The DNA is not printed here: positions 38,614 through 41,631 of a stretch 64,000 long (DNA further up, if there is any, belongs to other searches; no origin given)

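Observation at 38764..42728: A 905-aa orphan protein with two degenerate HATPase-like domains lies directly downstream of a D,D-carboxypeptidase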

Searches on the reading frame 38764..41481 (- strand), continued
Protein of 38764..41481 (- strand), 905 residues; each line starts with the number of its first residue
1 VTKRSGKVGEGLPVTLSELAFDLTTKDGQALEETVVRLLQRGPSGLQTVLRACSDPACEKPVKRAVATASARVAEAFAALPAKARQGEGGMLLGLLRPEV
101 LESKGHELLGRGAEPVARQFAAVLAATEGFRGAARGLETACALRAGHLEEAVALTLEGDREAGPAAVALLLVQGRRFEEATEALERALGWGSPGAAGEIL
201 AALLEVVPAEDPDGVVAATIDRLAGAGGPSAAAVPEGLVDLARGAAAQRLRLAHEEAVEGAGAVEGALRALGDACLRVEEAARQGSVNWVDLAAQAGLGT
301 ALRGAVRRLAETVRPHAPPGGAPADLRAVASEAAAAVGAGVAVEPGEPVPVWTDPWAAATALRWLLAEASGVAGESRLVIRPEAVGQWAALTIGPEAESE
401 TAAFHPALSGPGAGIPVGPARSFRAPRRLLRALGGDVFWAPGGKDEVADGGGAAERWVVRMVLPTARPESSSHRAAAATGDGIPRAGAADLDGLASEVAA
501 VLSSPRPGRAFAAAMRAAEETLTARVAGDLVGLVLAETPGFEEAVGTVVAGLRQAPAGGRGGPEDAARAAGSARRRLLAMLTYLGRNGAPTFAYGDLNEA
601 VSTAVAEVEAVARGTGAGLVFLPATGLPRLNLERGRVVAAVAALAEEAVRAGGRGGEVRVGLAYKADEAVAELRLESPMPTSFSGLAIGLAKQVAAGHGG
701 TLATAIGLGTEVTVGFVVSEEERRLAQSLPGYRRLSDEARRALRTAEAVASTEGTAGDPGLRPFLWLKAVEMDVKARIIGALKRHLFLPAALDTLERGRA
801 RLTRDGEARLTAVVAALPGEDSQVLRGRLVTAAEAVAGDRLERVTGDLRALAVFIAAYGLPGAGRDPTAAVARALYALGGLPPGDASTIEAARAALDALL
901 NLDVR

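Call 33: find_homologous_proteins(query=A5, max_evalue=0.001)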
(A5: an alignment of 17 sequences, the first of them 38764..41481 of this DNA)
Query A5 (17 sequences) (905 aa, profile of the alignment): 29 proteins with E <= 0.001 among 8000 candidates.
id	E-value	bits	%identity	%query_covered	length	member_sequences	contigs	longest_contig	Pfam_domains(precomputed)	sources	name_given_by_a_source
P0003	5.8e-277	940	55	99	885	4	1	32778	-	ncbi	ncbi:MAG: hypothetical protein ACYC41_07295 [Bacillota bacterium]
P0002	1.2e-273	929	56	99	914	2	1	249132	-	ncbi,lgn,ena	-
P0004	1.6e-265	902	56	97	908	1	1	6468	-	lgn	-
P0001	1.6e-261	889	100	100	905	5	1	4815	-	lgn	-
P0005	6.2e-247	841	51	99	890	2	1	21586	-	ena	-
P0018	2.0e-13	68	44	2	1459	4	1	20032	PF13426.14,PF13185.13,PF01590.33,PF13581.13,PF08448.17,PF02518.32,PF13492.13,PF00512.32,PF00989.32,PF00072.31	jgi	jgi:signal transduction histidine kinase/DNA-binding response OmpR family regulator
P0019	7.1e-13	66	-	-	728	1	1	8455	PF02518.32,PF00512.32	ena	-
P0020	2.0e-12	65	26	14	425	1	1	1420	PF13185.13,PF01590.33,PF02518.32,PF00512.32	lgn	-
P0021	2.1e-11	61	24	14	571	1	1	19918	PF00672.31,PF02518.32,PF00512.32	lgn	-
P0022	3.8e-11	60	38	5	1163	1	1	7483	PF13185.13,PF13581.13,PF02518.32,PF00512.32,PF00072.31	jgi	jgi:signal transduction histidine kinase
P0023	1.6e-10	58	28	15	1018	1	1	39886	PF13185.13,PF01590.33,PF02518.32,PF13492.13,PF00512.32,PF00989.32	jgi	jgi:signal transduction histidine kinase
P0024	4.9e-9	53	-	-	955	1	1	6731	PF13426.14,PF13188.14,PF13185.13,PF01590.33,PF08448.17,PF02518.32,PF13492.13,PF00512.32,PF13493.12,PF00989.32,PF00072.31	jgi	jgi:PAS domain S-box-containing protein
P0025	6.2e-9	53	27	10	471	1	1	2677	PF08448.17,PF02518.32,PF00512.32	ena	-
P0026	1.0e-8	52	-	-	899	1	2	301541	PF13596.13,PF08447.19,PF13426.14,PF13188.14,PF12860.14,PF24820.2,PF08448.17,PF02518.32,PF00512.32,PF00989.32,PF00072.31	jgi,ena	-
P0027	1.1e-8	52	27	15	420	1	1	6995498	PF13185.13,PF01590.33,PF02518.32,PF13492.13,PF00512.32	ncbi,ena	-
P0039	5.6e-5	40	43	6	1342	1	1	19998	PF03704.24,PF13414.13,PF13374.13,PF07721.21,PF24575.2,PF02259.30,PF00515.35,PF13424.13,PF13429.13,PF14561.13,PF07719.24,PF13174.13,PF13431.13,PF23914.2,PF13176.13,PF13428.13,PF04733.21,PF25064.2,PF14559.13,PF13371.13,PF12895.14,PF21033.5,PF13432.13,PF13181.13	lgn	-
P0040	3.0e-4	38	40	3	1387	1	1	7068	PF13431.13,PF23914.2,PF13414.13,PF25058.2,PF13176.13,PF13428.13,PF23241.2,PF25064.2,PF14559.13,PF24575.2,PF00515.35,PF12895.14,PF13424.13,PF13432.13,PF13429.13,PF13181.13,PF07719.24,PF13174.13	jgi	jgi:tetratricopeptide (TPR) repeat protein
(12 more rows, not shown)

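Call 34: find_encoding_contigs(protein=P0010, flank=8000, max_places=2)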
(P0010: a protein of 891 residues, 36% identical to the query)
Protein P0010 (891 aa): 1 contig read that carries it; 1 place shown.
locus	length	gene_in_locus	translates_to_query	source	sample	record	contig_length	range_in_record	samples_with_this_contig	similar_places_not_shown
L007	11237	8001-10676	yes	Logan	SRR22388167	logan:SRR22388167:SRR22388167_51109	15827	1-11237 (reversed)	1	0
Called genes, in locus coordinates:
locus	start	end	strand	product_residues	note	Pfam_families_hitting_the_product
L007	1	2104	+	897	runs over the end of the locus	PF03699:UPF0182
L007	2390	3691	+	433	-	PF01336:tRNA_anti-codon, PF00152:tRNA-synt_2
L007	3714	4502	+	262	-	PF12844:HTH_19 (weak), PF13413:HTH_25, PF13464:RodZ_C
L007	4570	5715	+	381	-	PF00768:Peptidase_S11, PF07943:PBP5_C (weak)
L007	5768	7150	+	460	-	PF00072:Response_reg, PF00158:Sigma54_activat, PF14532:Sigma54_activ_2, PF07728:AAA_5 (weak), PF25601:AAA_lid_14, PF02954:HTH_8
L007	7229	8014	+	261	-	PF00142:Fer4_NifH (weak), PF01656:CbiA, PF02374:ArsA_ATPase, PF06564:CBP_BcsQ (faint), PF10609:ParA (weak), PF13614:AAA_31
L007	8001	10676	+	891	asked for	PF02518:HATPase_c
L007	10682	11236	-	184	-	?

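Call 35: find_encoding_contigs(protein=P0006, flank=8000, max_places=2)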
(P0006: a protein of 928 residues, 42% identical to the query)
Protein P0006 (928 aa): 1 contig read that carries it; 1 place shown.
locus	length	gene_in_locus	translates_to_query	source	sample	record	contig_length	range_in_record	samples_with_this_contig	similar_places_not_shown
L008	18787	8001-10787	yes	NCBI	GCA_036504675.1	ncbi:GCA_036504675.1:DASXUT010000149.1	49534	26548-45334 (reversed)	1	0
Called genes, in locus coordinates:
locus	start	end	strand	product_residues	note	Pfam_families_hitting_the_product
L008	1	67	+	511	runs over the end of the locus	PF01011:PQQ (faint), PF13360:PQQ_2, PF13570:Beta-prop_ACSF4, PF25293:Beta-prop_EMC1_N (faint), PF13360:PQQ_2, PF13570:Beta-prop_ACSF4, PF13360:PQQ_2, PF07833:Cu_amine_oxidN1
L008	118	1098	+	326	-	PF08486:SpoIID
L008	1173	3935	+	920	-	PF03699:UPF0182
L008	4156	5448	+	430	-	PF01336:tRNA_anti-codon, PF00152:tRNA-synt_2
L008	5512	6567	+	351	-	PF13413:HTH_25, PF13464:RodZ_C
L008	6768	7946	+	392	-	PF00768:Peptidase_S11, PF07943:PBP5_C (weak)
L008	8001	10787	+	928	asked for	-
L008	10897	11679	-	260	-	PF01522:Polysacc_deac_1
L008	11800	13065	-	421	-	PF13482:RNase_H_2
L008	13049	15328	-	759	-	PF00270:DEAD, PF04851:ResIII, PF00271:Helicase_C, PF22982:WHD_HRQ1, PF09369:MZB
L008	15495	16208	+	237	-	PF02585:PIG-L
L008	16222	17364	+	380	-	PF13439:Glyco_transf_4, PF13477:Glyco_trans_4_2, PF13579:Glyco_trans_4_4, PF20706:GT4-conflict, PF00534:Glycos_transf_1, PF13692:Glyco_trans_1_4, PF13524:Glyco_trans_1_2 (weak)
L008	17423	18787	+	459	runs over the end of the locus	PF00919:UPF0004, PF04055:Radical_SAM, PF18693:TRAM_2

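Call 36: find_encoding_contigs(protein=P0008, flank=8000, max_places=2)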
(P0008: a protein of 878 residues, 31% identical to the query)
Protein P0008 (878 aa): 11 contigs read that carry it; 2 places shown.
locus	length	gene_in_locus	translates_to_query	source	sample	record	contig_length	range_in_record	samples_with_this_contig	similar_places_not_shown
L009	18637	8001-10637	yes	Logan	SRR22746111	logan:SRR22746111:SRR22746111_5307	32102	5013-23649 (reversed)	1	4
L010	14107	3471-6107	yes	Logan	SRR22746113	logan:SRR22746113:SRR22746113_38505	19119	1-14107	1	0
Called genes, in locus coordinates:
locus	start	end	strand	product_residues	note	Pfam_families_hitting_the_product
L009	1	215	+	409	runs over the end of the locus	PF00768:Peptidase_S11, PF02113:Peptidase_S13 (faint), PF07943:PBP5_C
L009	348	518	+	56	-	PF02954:HTH_8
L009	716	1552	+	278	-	PF01012:ETF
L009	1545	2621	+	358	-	PF01012:ETF, PF00766:ETF_alpha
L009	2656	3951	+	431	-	PF01266:DAO, PF01494:FAD_binding_3, PF01946:Thi4, PF03486:HI0933_like, PF07992:Pyr_redox_2, PF12831:FAD_oxidored, PF13450:NAD_binding_8, PF26311:ETF-QO_FixC_C, +6 more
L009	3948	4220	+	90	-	PF05187:Fer4_ETF_QO, PF12797:Fer4_2 (faint), PF13237:Fer4_10, PF13187:Fer4_9 (weak)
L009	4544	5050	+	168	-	PF01475:FUR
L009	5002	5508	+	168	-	PF00994:MoCF_biosynth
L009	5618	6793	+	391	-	PF13353:Fer4_12, PF04055:Radical_SAM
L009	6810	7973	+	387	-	PF04055:Radical_SAM, PF13353:Fer4_12 (weak), PF13186:SPASM (weak)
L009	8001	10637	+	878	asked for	PF02518:HATPase_c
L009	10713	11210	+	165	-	PF25991:KhtT_N, PF02080:TrkA_C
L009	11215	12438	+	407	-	PF00999:Na_H_Exchanger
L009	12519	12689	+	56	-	-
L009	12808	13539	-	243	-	PF01522:Polysacc_deac_1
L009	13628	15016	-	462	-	PF13482:RNase_H_2, PF07719:TPR_2 (faint), PF13181:TPR_8 (faint), PF13424:TPR_12 (faint)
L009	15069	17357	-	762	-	PF00270:DEAD, PF04851:ResIII, PF00271:Helicase_C, PF22982:WHD_HRQ1, PF09369:MZB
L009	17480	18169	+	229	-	PF02585:PIG-L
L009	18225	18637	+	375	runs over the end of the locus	PF13439:Glyco_transf_4, PF13477:Glyco_trans_4_2, PF13579:Glyco_trans_4_4, PF00534:Glycos_transf_1, PF13692:Glyco_trans_1_4, PF20706:GT4-conflict, PF13524:Glyco_trans_1_2 (weak)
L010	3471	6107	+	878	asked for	PF02518:HATPase_c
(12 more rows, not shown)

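Call 37: find_encoding_contigs(protein=P0015, flank=8000, max_places=2)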
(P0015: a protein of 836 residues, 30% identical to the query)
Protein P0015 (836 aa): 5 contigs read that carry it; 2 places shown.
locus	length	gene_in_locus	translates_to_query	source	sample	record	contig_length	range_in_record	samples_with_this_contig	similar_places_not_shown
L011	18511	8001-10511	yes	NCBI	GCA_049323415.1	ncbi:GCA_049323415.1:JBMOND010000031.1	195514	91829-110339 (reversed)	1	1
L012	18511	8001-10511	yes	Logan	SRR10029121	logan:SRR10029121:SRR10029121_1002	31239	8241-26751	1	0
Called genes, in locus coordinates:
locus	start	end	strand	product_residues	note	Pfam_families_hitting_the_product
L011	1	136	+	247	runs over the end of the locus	PF02535:Zip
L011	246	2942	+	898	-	PF03699:UPF0182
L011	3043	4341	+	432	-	PF01336:tRNA_anti-codon, PF00152:tRNA-synt_2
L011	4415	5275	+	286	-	PF12844:HTH_19 (weak), PF13413:HTH_25, PF13464:RodZ_C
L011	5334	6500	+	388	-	PF00768:Peptidase_S11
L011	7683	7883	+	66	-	PF02954:HTH_8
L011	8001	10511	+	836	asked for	PF02518:HATPase_c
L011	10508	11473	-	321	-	PF13482:RNase_H_2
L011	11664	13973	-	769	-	PF00270:DEAD, PF04851:ResIII, PF00271:Helicase_C, PF22982:WHD_HRQ1, PF09369:MZB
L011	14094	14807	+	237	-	PF02585:PIG-L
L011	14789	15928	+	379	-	PF13439:Glyco_transf_4, PF13477:Glyco_trans_4_2, PF13579:Glyco_trans_4_4, PF20706:GT4-conflict, PF00534:Glycos_transf_1, PF13692:Glyco_trans_1_4, PF13524:Glyco_trans_1_2 (weak)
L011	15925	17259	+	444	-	PF00919:UPF0004, PF04055:Radical_SAM, PF18693:TRAM_2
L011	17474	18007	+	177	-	-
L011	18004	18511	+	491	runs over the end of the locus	PF00004:AAA, PF07728:AAA_5, PF13401:AAA_22 (faint), PF17862:AAA_lid_3, PF01434:Peptidase_M41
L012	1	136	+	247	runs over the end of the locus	PF02535:Zip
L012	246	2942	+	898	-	PF03699:UPF0182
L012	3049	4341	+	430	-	PF01336:tRNA_anti-codon, PF00152:tRNA-synt_2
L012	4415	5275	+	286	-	PF12844:HTH_19 (weak), PF13413:HTH_25, PF13464:RodZ_C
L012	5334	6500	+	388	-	PF00768:Peptidase_S11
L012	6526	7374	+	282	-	PF00072:Response_reg, PF13191:AAA_16 (faint), PF00158:Sigma54_activat, PF14532:Sigma54_activ_2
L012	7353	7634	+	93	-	PF00158:Sigma54_activat, PF14532:Sigma54_activ_2 (weak), PF25601:AAA_lid_14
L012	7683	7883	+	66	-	PF02954:HTH_8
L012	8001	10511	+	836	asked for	PF02518:HATPase_c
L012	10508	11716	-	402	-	PF13482:RNase_H_2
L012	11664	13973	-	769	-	PF00270:DEAD, PF04851:ResIII, PF00271:Helicase_C, PF22982:WHD_HRQ1, PF09369:MZB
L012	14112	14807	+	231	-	PF02585:PIG-L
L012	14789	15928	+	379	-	PF13439:Glyco_transf_4, PF13477:Glyco_trans_4_2, PF13579:Glyco_trans_4_4, PF20706:GT4-conflict, PF00534:Glycos_transf_1, PF13692:Glyco_trans_1_4, PF13524:Glyco_trans_1_2 (weak)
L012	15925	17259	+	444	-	PF00919:UPF0004, PF04055:Radical_SAM, PF18693:TRAM_2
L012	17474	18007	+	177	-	-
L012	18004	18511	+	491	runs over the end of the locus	PF00004:AAA, PF07728:AAA_5, PF13401:AAA_22 (faint), PF17862:AAA_lid_3, PF01434:Peptidase_M41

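Call 38: find_encoding_contigs(protein=P0009, flank=8000, max_places=2)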
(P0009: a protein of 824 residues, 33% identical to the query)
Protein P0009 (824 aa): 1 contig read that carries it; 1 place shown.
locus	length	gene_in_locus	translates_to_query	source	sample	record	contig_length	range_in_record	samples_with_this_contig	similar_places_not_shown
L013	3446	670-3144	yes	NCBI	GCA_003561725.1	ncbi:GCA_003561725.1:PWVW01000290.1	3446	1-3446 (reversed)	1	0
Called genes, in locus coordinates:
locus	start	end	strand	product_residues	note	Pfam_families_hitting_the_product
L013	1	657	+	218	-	?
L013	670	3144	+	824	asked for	PF07719:TPR_2 (faint)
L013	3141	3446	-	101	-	?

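Call 39: find_encoding_contigs(protein=P0007, flank=8000, max_places=2)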
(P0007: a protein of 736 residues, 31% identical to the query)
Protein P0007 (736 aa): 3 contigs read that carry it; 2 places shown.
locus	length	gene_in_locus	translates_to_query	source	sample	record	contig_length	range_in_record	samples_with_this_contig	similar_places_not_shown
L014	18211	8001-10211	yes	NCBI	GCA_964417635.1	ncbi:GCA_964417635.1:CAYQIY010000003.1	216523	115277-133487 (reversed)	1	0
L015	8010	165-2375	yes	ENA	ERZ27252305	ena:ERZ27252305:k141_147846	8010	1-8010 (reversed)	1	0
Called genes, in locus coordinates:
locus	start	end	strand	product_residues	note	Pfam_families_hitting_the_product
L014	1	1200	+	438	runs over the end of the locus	PF01546:Peptidase_M20, PF07687:M20_dimer (weak)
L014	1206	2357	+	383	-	PF04389:Peptidase_M28, PF01546:Peptidase_M20, PF07687:M20_dimer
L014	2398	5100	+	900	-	PF03699:UPF0182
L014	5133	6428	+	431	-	PF01336:tRNA_anti-codon, PF00152:tRNA-synt_2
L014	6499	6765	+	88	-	PF13413:HTH_25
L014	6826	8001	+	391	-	PF00768:Peptidase_S11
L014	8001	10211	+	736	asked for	-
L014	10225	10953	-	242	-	PF01522:Polysacc_deac_1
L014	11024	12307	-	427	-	PF13482:RNase_H_2, PF00515:TPR_1 (faint), PF07719:TPR_2 (faint), PF13428:TPR_14 (faint), PF13432:TPR_16 (faint)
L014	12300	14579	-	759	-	PF04851:ResIII, PF00270:DEAD, PF00271:Helicase_C, PF22982:WHD_HRQ1, PF09369:MZB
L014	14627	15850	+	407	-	PF00704:Glyco_hydro_18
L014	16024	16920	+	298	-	PF01471:PG_binding_1, PF09374:PG_binding_3 (faint), PF01520:Amidase_3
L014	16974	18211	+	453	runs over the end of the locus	PF00919:UPF0004, PF04055:Radical_SAM, PF18693:TRAM_2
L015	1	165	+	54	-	?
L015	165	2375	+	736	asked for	-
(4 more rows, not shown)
